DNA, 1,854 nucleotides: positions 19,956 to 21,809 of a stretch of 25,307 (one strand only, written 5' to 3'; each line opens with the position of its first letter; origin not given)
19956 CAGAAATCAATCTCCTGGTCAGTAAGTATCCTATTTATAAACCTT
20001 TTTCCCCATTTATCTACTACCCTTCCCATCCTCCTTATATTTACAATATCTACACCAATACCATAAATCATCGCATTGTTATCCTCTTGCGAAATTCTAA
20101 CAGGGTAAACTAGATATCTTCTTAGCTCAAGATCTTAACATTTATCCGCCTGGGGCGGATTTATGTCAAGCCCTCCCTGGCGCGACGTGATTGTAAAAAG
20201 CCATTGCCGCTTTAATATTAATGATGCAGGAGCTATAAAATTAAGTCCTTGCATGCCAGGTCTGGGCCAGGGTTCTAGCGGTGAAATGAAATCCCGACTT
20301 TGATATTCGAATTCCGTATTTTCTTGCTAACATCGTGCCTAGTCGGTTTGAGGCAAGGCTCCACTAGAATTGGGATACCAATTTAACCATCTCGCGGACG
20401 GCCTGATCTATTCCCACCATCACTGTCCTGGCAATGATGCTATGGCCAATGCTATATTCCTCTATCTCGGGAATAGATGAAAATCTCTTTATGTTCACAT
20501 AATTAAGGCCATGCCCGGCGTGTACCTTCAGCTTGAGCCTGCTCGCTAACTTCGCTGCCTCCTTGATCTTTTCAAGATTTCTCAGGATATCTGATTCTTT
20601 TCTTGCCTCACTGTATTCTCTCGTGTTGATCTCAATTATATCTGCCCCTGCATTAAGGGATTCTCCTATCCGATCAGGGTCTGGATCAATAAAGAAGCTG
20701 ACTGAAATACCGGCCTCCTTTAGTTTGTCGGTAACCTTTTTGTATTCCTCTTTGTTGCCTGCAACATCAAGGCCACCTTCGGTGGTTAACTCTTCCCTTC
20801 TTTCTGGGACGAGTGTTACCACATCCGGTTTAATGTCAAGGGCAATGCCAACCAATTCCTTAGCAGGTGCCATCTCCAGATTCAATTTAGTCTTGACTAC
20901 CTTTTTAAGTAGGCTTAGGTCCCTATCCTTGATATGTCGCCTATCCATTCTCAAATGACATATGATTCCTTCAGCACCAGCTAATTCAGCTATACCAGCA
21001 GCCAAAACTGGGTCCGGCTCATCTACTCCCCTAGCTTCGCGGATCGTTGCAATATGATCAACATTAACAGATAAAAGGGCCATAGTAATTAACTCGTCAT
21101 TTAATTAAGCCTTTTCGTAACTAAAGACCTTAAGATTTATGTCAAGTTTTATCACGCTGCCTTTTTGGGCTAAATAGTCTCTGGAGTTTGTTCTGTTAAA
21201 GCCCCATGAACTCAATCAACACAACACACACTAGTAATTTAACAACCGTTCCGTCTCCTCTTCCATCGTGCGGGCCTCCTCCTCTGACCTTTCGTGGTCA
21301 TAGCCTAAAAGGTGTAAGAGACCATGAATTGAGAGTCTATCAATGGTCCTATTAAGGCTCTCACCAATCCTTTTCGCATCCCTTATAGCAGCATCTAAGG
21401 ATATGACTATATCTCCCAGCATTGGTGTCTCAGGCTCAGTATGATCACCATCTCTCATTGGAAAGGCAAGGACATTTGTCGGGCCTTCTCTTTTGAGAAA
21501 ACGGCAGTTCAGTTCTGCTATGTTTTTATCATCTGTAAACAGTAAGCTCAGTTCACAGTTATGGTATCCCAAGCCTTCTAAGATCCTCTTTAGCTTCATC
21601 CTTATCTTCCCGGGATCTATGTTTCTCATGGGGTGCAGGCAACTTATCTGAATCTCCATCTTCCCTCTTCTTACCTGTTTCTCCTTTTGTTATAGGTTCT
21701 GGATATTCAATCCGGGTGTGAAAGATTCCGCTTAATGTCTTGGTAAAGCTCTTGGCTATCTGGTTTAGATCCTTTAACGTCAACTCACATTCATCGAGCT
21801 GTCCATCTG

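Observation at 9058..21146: A four-copy palindromic element, twice docked at the identical offset on TAG stop codons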

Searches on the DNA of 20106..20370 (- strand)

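Call 65: search_dna_similar(query=window:20106-20370:-, collection=plasmids, mode=distant, max_evalue=0.01, max_rows=10)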
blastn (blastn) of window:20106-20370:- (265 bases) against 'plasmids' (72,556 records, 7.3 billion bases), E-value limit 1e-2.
No match.

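Call 66: search_dna_similar(query=window:20106-20370:-, collection=phages, mode=distant, max_evalue=0.01, max_rows=10)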
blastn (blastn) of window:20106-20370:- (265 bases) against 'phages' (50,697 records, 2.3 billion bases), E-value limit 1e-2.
No match.

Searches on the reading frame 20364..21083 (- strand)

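Call 57: search_protein_families(library=ncbifam, proteins=[window:20364-21083:-], max_evalue=1e-10)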
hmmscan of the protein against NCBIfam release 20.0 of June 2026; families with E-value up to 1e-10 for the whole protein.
window:20364-21083:- (239 aa): 6 families
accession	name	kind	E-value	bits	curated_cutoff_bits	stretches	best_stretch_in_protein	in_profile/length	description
NF003625.0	PRK05265.1-3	equivalog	5e-100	333.7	190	1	1-238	2-239/242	pyridoxine 5'-phosphate synthase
NF003623.0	PRK05265.1-1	equivalog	3e-92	308.4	347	1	3-237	5-239/243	pyridoxine 5'-phosphate synthase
NF003627.0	PRK05265.1-5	equivalog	1.9e-88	295.8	207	1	3-237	2-239/240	pyridoxine 5'-phosphate synthase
TIGR00559.1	pdxJ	equivalog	1.5e-84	283.3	192.75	1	4-237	2-238/239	pyridoxine 5'-phosphate synthase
NF003624.0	PRK05265.1-2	equivalog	1.8e-83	279.8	331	1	4-236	8-243/252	pyridoxine 5'-phosphate synthase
NF003626.0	PRK05265.1-4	equivalog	1.9e-60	204.1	222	1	2-237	3-243/246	pyridoxine 5'-phosphate synthase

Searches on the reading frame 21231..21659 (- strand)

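Call 57: search_protein_families(library=ncbifam, proteins=[window:21231-21659:-], max_evalue=1e-10)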
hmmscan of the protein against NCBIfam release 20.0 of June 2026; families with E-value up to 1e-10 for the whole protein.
window:21231-21659:- (142 aa): 2 families
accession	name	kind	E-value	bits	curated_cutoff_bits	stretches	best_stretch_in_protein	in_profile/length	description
TIGR00043.2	TIGR00043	equivalog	1.7e-35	121.8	45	1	18-141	13-140/146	rRNA maturation RNase YbeY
NF010570.0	PRK13963.1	equivalog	3.8e-16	59.2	274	1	24-134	139-245/261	rRNA maturation RNase YbeY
